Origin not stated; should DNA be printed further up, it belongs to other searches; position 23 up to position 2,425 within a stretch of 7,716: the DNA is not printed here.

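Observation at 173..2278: In-frame fusion of an AsnB-type glutamine amidotransferase/synthetase with diphthine-ammonia ligase (Dph6): candidate glutamine-dependent diphthamide synthetase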

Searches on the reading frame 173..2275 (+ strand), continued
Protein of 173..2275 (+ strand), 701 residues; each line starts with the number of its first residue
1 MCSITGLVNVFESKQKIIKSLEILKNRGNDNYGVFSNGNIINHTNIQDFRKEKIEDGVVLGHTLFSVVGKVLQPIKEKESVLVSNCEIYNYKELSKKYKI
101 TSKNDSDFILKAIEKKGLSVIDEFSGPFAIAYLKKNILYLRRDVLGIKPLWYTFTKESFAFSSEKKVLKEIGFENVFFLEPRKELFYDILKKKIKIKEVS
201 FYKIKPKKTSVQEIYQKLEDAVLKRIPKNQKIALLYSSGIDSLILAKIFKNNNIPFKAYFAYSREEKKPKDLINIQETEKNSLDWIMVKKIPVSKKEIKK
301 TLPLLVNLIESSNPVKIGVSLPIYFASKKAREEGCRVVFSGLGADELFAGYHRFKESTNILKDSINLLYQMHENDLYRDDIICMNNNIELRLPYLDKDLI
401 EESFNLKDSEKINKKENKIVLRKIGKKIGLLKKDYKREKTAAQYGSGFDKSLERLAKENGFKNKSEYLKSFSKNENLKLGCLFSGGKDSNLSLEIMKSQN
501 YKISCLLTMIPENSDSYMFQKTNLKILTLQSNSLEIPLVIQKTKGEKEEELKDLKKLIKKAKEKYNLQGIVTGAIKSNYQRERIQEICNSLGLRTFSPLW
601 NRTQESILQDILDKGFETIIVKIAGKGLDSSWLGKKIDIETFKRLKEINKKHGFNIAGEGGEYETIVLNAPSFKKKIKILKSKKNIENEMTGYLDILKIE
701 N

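Call 6: find_homologous_proteins(query=window:173-2275:+, max_evalue=1e-10)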
Query window:173-2275:+ (701 aa): 1180 proteins with E <= 1e-10 among 8000 candidates; the best 120 are listed.
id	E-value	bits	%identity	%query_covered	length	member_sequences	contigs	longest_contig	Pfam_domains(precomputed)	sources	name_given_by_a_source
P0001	0.0e+0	1509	100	100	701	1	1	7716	PF00733.28,PF28410.1,PF01902.25,PF13522.12,PF13537.12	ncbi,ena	-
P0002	0.0e+0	1086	72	100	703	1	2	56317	PF00733.28,PF28410.1,PF24167.2,PF01902.25,PF13522.12,PF13537.12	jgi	jgi:diphthine-ammonia ligase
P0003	0.0e+0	1027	69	100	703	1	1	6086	PF00733.28,PF28410.1,PF24167.2,PF01902.25,PF13522.12,PF13537.12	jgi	jgi:diphthine-ammonia ligase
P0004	0.0e+0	1024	67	100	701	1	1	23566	PF00733.28,PF28410.1,PF01902.25,PF13522.12,PF13537.12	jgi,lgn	-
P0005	0.0e+0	1023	67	100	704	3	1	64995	PF00733.28,PF28410.1,PF01902.25,PF13522.12,PF13537.12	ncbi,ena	-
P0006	0.0e+0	1017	66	100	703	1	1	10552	PF00733.28,PF28410.1,PF24167.2,PF01902.25,PF13522.12,PF13537.12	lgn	-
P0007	6.8e-297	1004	67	100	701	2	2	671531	PF00733.28,PF28410.1,PF24167.2,PF01902.25,PF13522.12,PF13537.12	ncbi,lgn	-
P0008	4.1e-284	962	63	100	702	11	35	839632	PF00733.28,PF28410.1,PF01902.25,PF13522.12,PF13537.12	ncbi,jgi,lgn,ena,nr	ncbi:diphthine--ammonia ligase [archaeon]|nr:diphthine--ammonia ligase [archaeon] NCP78974.1 diphthi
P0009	1.6e-235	802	57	100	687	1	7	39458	PF00733.28,PF28410.1,PF24167.2,PF06508.20,PF01171.27,PF01902.25,PF13522.12,PF13537.12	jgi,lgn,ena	-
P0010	1.4e-229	782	55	99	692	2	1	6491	PF00733.28,PF28410.1,PF24167.2,PF03054.23,PF06508.20,PF01171.27,PF01902.25,PF13522.12,PF13537.12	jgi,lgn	-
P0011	9.9e-219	746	54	100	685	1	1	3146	PF00733.28,PF28410.1,PF24167.2,PF03054.23,PF06508.20,PF01171.27,PF01902.25,PF13522.12,PF13537.12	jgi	jgi:asparagine synthase (glutamine-hydrolysing)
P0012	3.5e-216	738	52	99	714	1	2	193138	PF00733.28,PF28410.1,PF24167.2,PF06508.20,PF01171.27,PF01902.25,PF13522.12,PF13537.12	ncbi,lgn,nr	ncbi:MAG: diphthine--ammonia ligase [Candidatus ainarchaeum sp.]|nr:diphthine--ammonia ligase [Candi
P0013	1.2e-210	720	52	99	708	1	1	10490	PF00733.28,PF28410.1,PF24167.2,PF01171.27,PF01902.25,PF13522.12,PF13537.12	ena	-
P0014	9.1e-208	710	50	99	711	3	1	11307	PF00733.28,PF28410.1,PF24167.2,PF01902.25,PF13522.12,PF13537.12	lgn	-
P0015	1.3e-202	693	50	100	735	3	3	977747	PF00733.28,PF28410.1,PF24167.2,PF01902.25,PF13522.12,PF13537.12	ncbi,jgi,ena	-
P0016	2.4e-200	685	50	100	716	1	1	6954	PF00733.28,PF28410.1,PF24167.2,PF06508.20,PF01902.25,PF13522.12,PF13537.12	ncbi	-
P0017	6.6e-199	681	48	100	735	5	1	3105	PF00733.28,PF28410.1,PF24167.2,PF06508.20,PF01902.25,PF13522.12,PF13537.12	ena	-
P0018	1.6e-198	679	49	100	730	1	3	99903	PF00733.28,PF28410.1,PF24167.2,PF06508.20,PF01902.25,PF13522.12,PF13537.12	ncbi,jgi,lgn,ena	-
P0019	1.3e-195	670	48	100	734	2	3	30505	PF00733.28,PF28410.1,PF24167.2,PF03054.23,PF06508.20,PF01902.25,PF13522.12,PF13537.12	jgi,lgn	-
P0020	1.4e-194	666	50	100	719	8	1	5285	PF00733.28,PF28410.1,PF24167.2,PF01902.25,PF13522.12,PF13537.12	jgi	jgi:asparagine synthase (glutamine-hydrolysing)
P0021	8.2e-190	651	47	99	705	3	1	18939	PF00733.28,PF28410.1,PF24167.2,PF01902.25,PF13522.12,PF13537.12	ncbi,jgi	-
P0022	1.6e-188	646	46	100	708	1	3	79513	PF00733.28,PF28410.1,PF24167.2,PF03054.23,PF06508.20,PF01902.25,PF13522.12,PF13537.12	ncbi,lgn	-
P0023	2.3e-188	646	46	100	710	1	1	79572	PF00733.28,PF28410.1,PF24167.2,PF06508.20,PF01902.25,PF13522.12,PF13537.12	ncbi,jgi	-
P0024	1.8e-186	640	48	100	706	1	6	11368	PF00733.28,PF28410.1,PF24167.2,PF03054.23,PF06508.20,PF01902.25,PF13522.12,PF13537.12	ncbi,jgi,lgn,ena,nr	ncbi:MAG TPA: diphthine--ammonia ligase [archaeon]|nr:diphthine--ammonia ligase [archaeon]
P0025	2.4e-186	639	45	99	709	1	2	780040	PF00733.28,PF28410.1,PF24167.2,PF03054.23,PF01902.25,PF13522.12,PF13537.12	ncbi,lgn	-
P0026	2.5e-186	639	46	97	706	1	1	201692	PF00733.28,PF28410.1,PF24167.2,PF03054.23,PF06508.20,PF01902.25,PF13522.12,PF13537.12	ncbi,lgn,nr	ncbi:diphthine--ammonia ligase [Candidatus Woesearchaeota archaeon]|nr:diphthine--ammonia ligase [Ca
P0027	2.6e-186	639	46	100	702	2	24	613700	PF00733.28,PF28410.1,PF24167.2,PF03054.23,PF06508.20,PF01902.25,PF13522.12,PF13537.12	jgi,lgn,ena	jgi:diphthine-ammonia ligase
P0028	2.7e-186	639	46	98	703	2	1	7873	PF00733.28,PF28410.1,PF24167.2,PF03054.23,PF06508.20,PF01902.25,PF13522.12,PF13537.12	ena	-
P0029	3.9e-186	639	46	97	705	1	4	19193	PF00733.28,PF28410.1,PF24167.2,PF03054.23,PF06508.20,PF01171.27,PF01902.25,PF13522.12,PF13537.12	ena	-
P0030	3.7e-185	635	45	97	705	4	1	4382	PF00733.28,PF28410.1,PF24167.2,PF03054.23,PF06508.20,PF01902.25,PF13522.12,PF13537.12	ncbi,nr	ncbi:diphthine--ammonia ligase [Candidatus Woesearchaeota archaeon]|nr:diphthine--ammonia ligase [Ca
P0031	4.4e-185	635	47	97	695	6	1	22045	PF00733.28,PF28410.1,PF01902.25,PF13522.12,PF13537.12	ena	-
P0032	6.7e-185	634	46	97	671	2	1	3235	PF00733.28,PF28410.1,PF01902.25,PF13522.12,PF13537.12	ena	-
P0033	1.2e-184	634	44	100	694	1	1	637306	PF00733.28,PF28410.1,PF24167.2,PF01902.25,PF13522.12,PF13537.12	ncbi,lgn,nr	ncbi:MAG: diphthine--ammonia ligase [Candidatus Diapherotrites archaeon]|nr:diphthine--ammonia ligas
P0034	2.0e-184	633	47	97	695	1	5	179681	PF00733.28,PF28410.1,PF01902.25,PF13522.12,PF13537.12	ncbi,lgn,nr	ncbi:MAG: diphthine--ammonia ligase [Candidatus Diapherotrites archaeon]|nr:diphthine--ammonia ligas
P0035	3.1e-184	632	45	99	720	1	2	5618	PF00733.28,PF28410.1,PF24167.2,PF03054.23,PF01902.25,PF13522.12,PF13537.12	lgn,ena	-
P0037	1.3e-183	630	45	100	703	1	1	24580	PF00733.28,PF28410.1,PF24167.2,PF03054.23,PF06508.20,PF01902.25,PF13522.12,PF13537.12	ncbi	-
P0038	1.6e-183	630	47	100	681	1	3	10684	PF00733.28,PF28410.1,PF24167.2,PF01902.25,PF13522.12,PF13537.12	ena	-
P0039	3.2e-183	629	45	97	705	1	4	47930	PF00733.28,PF28410.1,PF24167.2,PF03054.23,PF06508.20,PF01902.25,PF13522.12,PF13537.12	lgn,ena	-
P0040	3.6e-183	629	45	99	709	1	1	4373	PF00733.28,PF28410.1,PF24167.2,PF03054.23,PF01902.25,PF13522.12,PF13537.12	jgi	jgi:diphthine-ammonia ligase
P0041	3.9e-183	629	46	97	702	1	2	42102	PF00733.28,PF28410.1,PF24167.2,PF03054.23,PF06508.20,PF01902.25,PF13522.12,PF13537.12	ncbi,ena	-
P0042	1.1e-182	627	45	99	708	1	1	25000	PF00733.28,PF28410.1,PF24167.2,PF01902.25,PF13522.12,PF13537.12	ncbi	-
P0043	1.2e-182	627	46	97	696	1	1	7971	PF00733.28,PF28410.1,PF01902.25,PF13522.12,PF13537.12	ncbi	-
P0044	1.2e-182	627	46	97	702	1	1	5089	PF00733.28,PF28410.1,PF24167.2,PF03054.23,PF06508.20,PF01902.25,PF13522.12,PF13537.12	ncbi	-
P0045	1.9e-182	626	45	100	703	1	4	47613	PF00733.28,PF28410.1,PF24167.2,PF03054.23,PF06508.20,PF01902.25,PF13522.12,PF13537.12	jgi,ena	jgi:diphthine-ammonia ligase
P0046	2.2e-182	626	45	99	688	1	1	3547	PF00733.28,PF28410.1,PF24167.2,PF03054.23,PF06508.20,PF01902.25,PF13522.12,PF13537.12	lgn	-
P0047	2.2e-182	626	45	99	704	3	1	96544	PF00733.28,PF28410.1,PF24167.2,PF03054.23,PF06508.20,PF01902.25,PF13522.12,PF13537.12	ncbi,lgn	-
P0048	4.8e-182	625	45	97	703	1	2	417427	PF00733.28,PF28410.1,PF24167.2,PF03054.23,PF06508.20,PF01902.25,PF13522.12,PF13537.12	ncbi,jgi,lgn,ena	-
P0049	1.2e-181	624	45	100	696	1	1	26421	PF00733.28,PF28410.1,PF24167.2,PF06508.20,PF01902.25,PF13522.12,PF13537.12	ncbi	-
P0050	2.2e-181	623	45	99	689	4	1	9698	PF00733.28,PF28410.1,PF24167.2,PF03054.23,PF06508.20,PF01902.25,PF13522.12,PF13537.12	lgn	-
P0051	2.8e-181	622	44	100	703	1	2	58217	PF00733.28,PF28410.1,PF24167.2,PF01902.25,PF13522.12,PF13537.12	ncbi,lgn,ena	-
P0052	2.9e-181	622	45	99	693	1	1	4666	PF00733.28,PF28410.1,PF24167.2,PF01902.25,PF13522.12,PF13537.12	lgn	-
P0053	5.2e-181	622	45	97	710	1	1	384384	PF00733.28,PF28410.1,PF24167.2,PF03054.23,PF06508.20,PF01902.25,PF13522.12,PF13537.12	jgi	jgi:diphthine-ammonia ligase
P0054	5.5e-181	621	45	97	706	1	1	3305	PF00733.28,PF28410.1,PF24167.2,PF03054.23,PF06508.20,PF01902.25,PF13522.12,PF02540.24,PF13537.12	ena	-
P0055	5.9e-181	621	44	99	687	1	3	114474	PF00733.28,PF28410.1,PF24167.2,PF01902.25,PF13522.12,PF13537.12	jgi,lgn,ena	-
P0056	7.2e-181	621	48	100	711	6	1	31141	PF00733.28,PF28410.1,PF24167.2,PF03054.23,PF06508.20,PF01902.25,PF13522.12,PF13537.12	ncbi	-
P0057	1.5e-180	620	45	99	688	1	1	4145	PF00733.28,PF28410.1,PF24167.2,PF03054.23,PF01902.25,PF13522.12,PF13537.12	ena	-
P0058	2.2e-180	620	45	99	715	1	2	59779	PF00733.28,PF28410.1,PF24167.2,PF03054.23,PF06508.20,PF01902.25,PF13522.12,PF13537.12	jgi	jgi:diphthine-ammonia ligase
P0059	2.3e-180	619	45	98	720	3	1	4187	PF00733.28,PF28410.1,PF24167.2,PF01902.25,PF13522.12,PF13537.12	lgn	-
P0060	3.6e-180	619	45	99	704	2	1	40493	PF00733.28,PF28410.1,PF24167.2,PF01902.25,PF13522.12,PF13537.12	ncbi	-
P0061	4.3e-180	619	46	100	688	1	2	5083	PF00733.28,PF28410.1,PF24167.2,PF06508.20,PF01902.25,PF13522.12,PF13537.12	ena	-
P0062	4.4e-180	618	45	97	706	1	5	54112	PF00733.28,PF28410.1,PF24167.2,PF03054.23,PF06508.20,PF01902.25,PF13522.12,PF13537.12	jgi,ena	-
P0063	6.5e-180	618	44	96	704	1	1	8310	PF00733.28,PF28410.1,PF24167.2,PF03054.23,PF06508.20,PF01902.25,PF13522.12,PF13537.12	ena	-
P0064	1.1e-179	617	45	100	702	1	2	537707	PF00733.28,PF28410.1,PF24167.2,PF03054.23,PF06508.20,PF01902.25,PF13522.12,PF13537.12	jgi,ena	jgi:diphthine-ammonia ligase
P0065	1.4e-179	617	44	96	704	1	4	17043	PF00733.28,PF28410.1,PF24167.2,PF03054.23,PF06508.20,PF01902.25,PF13522.12,PF13537.12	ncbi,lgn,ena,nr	ncbi:MAG TPA: diphthine--ammonia ligase [Candidatus Nanoarchaeia archaeon]|nr:diphthine--ammonia lig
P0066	1.7e-179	617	45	99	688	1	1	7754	PF00733.28,PF28410.1,PF24167.2,PF01902.25,PF13522.12,PF13537.12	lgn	-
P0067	2.0e-179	616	45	96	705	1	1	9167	PF00733.28,PF28410.1,PF24167.2,PF01902.25,PF13522.12,PF13537.12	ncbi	-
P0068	2.4e-179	616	44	96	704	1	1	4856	PF00733.28,PF28410.1,PF24167.2,PF03054.23,PF06508.20,PF01902.25,PF13522.12,PF13537.12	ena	-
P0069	3.1e-179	616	44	97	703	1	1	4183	PF00733.28,PF28410.1,PF24167.2,PF03054.23,PF06508.20,PF01902.25,PF13522.12,PF13537.12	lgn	-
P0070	3.3e-179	616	44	96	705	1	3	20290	PF00733.28,PF28410.1,PF24167.2,PF03054.23,PF06508.20,PF01902.25,PF13522.12,PF13537.12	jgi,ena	-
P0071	3.3e-179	616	44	99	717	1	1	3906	PF00733.28,PF28410.1,PF24167.2,PF03054.23,PF01171.27,PF01902.25,PF13522.12,PF13537.12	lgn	-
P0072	4.3e-179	615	43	100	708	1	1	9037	PF00733.28,PF28410.1,PF24167.2,PF06508.20,PF01902.25,PF13522.12,PF13537.12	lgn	-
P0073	4.4e-179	615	44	97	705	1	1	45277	PF00733.28,PF28410.1,PF24167.2,PF03054.23,PF06508.20,PF01902.25,PF13522.12,PF13537.12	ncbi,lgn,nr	ncbi:MAG: diphthine--ammonia ligase [Nanoarchaeota archaeon]|nr:diphthine--ammonia ligase [Nanoarcha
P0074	5.2e-179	615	44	96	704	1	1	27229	PF00733.28,PF28410.1,PF24167.2,PF03054.23,PF06508.20,PF01902.25,PF13522.12,PF13537.12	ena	-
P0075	7.0e-179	615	46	97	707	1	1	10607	PF00733.28,PF28410.1,PF24167.2,PF01902.25,PF13522.12,PF13537.12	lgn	-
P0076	9.8e-179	614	44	100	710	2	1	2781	PF00733.28,PF28410.1,PF24167.2,PF03054.23,PF06508.20,PF01171.27,PF01902.25,PF13522.12,PF13537.12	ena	-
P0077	9.9e-179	614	44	99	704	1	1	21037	PF00733.28,PF28410.1,PF24167.2,PF01902.25,PF13522.12,PF13537.12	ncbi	-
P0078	1.3e-178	614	45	100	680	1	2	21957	PF00733.28,PF28410.1,PF24167.2,PF03054.23,PF01902.25,PF13522.12,PF13537.12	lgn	-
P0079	2.0e-178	613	44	97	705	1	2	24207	PF00733.28,PF28410.1,PF24167.2,PF03054.23,PF06508.20,PF01902.25,PF13522.12,PF13537.12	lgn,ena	-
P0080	2.9e-178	613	46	96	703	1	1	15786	PF00733.28,PF28410.1,PF24167.2,PF03054.23,PF06508.20,PF01902.25,PF13522.12,PF13537.12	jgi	-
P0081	4.3e-178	612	46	100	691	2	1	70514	PF00733.28,PF28410.1,PF24167.2,PF06508.20,PF01902.25,PF13522.12,PF13537.12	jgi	-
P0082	4.4e-178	612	45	100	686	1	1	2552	PF00733.28,PF28410.1,PF24167.2,PF01902.25,PF13522.12,PF13537.12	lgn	-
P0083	5.2e-178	612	45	99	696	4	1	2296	PF00733.28,PF28410.1,PF24167.2,PF03054.23,PF06508.20,PF01902.25,PF13522.12,PF13537.12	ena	-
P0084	5.3e-178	612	44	100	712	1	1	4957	PF00733.28,PF28410.1,PF24167.2,PF03054.23,PF01902.25,PF13522.12,PF13537.12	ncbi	-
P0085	5.6e-178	612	43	100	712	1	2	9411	PF00733.28,PF28410.1,PF24167.2,PF03054.23,PF06508.20,PF01902.25,PF13522.12,PF13537.12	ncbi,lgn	-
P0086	5.7e-178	612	43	100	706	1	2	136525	PF00733.28,PF28410.1,PF24167.2,PF03054.23,PF06508.20,PF01902.25,PF13522.12,PF02540.24,PF13537.12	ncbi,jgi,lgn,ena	-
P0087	5.7e-178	612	46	96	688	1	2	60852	PF00733.28,PF28410.1,PF24167.2,PF06508.20,PF01902.25,PF13522.12,PF13537.12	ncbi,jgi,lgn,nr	ncbi:diphthine--ammonia ligase [Candidatus Woesearchaeota archaeon]|nr:diphthine--ammonia ligase [Ca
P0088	6.9e-178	611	44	100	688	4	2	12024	PF00733.28,PF28410.1,PF24167.2,PF03054.23,PF06508.20,PF01902.25,PF13522.12,PF13537.12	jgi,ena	-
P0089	1.3e-177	610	43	100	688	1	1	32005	PF00733.28,PF28410.1,PF24167.2,PF03054.23,PF01902.25,PF13522.12,PF13537.12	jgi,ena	-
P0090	1.6e-177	610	44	100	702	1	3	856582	PF00733.28,PF28410.1,PF24167.2,PF03054.23,PF06508.20,PF01902.25,PF13522.12,PF13537.12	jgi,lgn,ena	jgi:asparagine synthase (glutamine-hydrolysing)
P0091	1.8e-177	610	45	97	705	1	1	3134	PF00733.28,PF28410.1,PF24167.2,PF03054.23,PF06508.20,PF01902.25,PF13522.12,PF13537.12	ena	-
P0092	2.0e-177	610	43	100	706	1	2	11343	PF00733.28,PF28410.1,PF24167.2,PF01902.25,PF13522.12,PF02540.24,PF13537.12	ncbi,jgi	jgi:asparagine synthase (glutamine-hydrolysing)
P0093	2.3e-177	610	43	100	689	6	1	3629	PF00733.28,PF28410.1,PF24167.2,PF03054.23,PF06508.20,PF01902.25,PF13522.12,PF13537.12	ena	-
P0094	4.2e-177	609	43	100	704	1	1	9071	PF00733.28,PF28410.1,PF24167.2,PF03054.23,PF06508.20,PF01902.25,PF13522.12,PF13537.12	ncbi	-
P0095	4.6e-177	609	45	97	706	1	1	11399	PF00733.28,PF28410.1,PF24167.2,PF03054.23,PF01902.25,PF13522.12,PF13537.12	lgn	-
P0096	4.6e-177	609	44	100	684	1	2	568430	PF00733.28,PF28410.1,PF24167.2,PF01902.25,PF13522.12,PF13537.12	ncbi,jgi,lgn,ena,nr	ncbi:ATP-binding protein [Candidatus Woesearchaeota archaeon CG10_big_fil_rev_8_21_14_0_10_45_16]|nr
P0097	5.2e-177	608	44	99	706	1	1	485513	PF00733.28,PF28410.1,PF24167.2,PF03054.23,PF06508.20,PF01902.25,PF13522.12,PF02540.24,PF13537.12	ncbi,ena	-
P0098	6.7e-177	608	43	99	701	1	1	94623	PF00733.28,PF28410.1,PF24167.2,PF03054.23,PF06508.20,PF01902.25,PF13522.12,PF13537.12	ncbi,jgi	-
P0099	7.5e-177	608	43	100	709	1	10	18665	PF00733.28,PF28410.1,PF24167.2,PF03054.23,PF01902.25,PF13522.12,PF13537.12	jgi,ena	-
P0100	8.3e-177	608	46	100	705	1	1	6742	PF00733.28,PF28410.1,PF24167.2,PF03054.23,PF06508.20,PF01902.25,PF13522.12,PF13537.12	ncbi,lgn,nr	ncbi:MAG: diphthine--ammonia ligase [Candidatus ainarchaeum sp.]|nr:diphthine--ammonia ligase [Candi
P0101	9.0e-177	608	43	97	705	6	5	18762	PF00733.28,PF28410.1,PF24167.2,PF03054.23,PF06508.20,PF01902.25,PF13522.12,PF13537.12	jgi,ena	-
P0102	1.1e-176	607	44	100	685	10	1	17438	PF00733.28,PF28410.1,PF24167.2,PF03054.23,PF06508.20,PF01902.25,PF13522.12,PF13537.12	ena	-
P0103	1.2e-176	607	45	99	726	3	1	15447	PF00733.28,PF28410.1,PF24167.2,PF03054.23,PF06508.20,PF01902.25,PF13522.12,PF13537.12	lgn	-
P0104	1.3e-176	607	44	96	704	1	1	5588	PF00733.28,PF28410.1,PF24167.2,PF03054.23,PF06508.20,PF01902.25,PF13522.12,PF13537.12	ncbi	-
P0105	1.5e-176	607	43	99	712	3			PF00733.28,PF28410.1,PF24167.2,PF03054.23,PF01902.25,PF13522.12,PF13537.12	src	-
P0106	1.7e-176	607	44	96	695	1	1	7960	PF00733.28,PF28410.1,PF01902.25,PF13522.12,PF13537.12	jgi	jgi:asparagine synthase (glutamine-hydrolysing)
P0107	2.4e-176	606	47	100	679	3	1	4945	PF00733.28,PF28410.1,PF24167.2,PF01902.25,PF13522.12,PF13537.12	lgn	-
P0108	2.6e-176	606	45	99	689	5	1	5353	PF00733.28,PF28410.1,PF24167.2,PF01902.25,PF13522.12,PF13537.12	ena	-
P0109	2.8e-176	606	45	100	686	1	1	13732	PF00733.28,PF28410.1,PF24167.2,PF03054.23,PF06508.20,PF01902.25,PF13522.12,PF13537.12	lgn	-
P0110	3.1e-176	606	44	97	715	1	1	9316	PF00733.28,PF28410.1,PF24167.2,PF01902.25,PF13522.12,PF13537.12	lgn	-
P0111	3.9e-176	605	44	100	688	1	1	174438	PF00733.28,PF28410.1,PF24167.2,PF01902.25,PF13522.12,PF13537.12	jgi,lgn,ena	-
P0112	4.6e-176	605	46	100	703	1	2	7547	PF00733.28,PF28410.1,PF24167.2,PF03054.23,PF06508.20,PF01902.25,PF13522.12,PF02540.24,PF13537.12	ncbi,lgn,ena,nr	ncbi:MAG: diphthine--ammonia ligase [Nanoarchaeota archaeon]|nr:diphthine--ammonia ligase [Nanoarcha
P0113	6.0e-176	605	43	99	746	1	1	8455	PF00733.28,PF28410.1,PF24167.2,PF01902.25,PF13522.12,PF13537.12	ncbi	-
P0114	6.9e-176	605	44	97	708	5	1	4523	PF00733.28,PF28410.1,PF24167.2,PF03054.23,PF06508.20,PF01171.27,PF01902.25,PF13522.12,PF13537.12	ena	-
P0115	9.0e-176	604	47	100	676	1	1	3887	PF00733.28,PF28410.1,PF24167.2,PF03054.23,PF06508.20,PF01902.25,PF13522.12,PF13537.12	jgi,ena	-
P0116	9.0e-176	604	44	99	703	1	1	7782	PF00733.28,PF28410.1,PF24167.2,PF03054.23,PF06508.20,PF01171.27,PF01902.25,PF13522.12,PF13537.12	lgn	-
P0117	9.2e-176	604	45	97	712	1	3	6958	PF00733.28,PF28410.1,PF24167.2,PF03054.23,PF01902.25,PF13522.12,PF13537.12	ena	-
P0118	1.1e-175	604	43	98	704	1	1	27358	PF00733.28,PF28410.1,PF24167.2,PF03054.23,PF06508.20,PF01902.25,PF13522.12,PF13537.12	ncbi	-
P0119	1.2e-175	604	44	100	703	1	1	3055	PF00733.28,PF28410.1,PF24167.2,PF06508.20,PF01902.25,PF13522.12,PF13537.12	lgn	-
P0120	1.3e-175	604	45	99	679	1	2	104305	PF00733.28,PF28410.1,PF24167.2,PF03054.23,PF06508.20,PF01902.25,PF13522.12,PF13537.12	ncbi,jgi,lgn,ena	-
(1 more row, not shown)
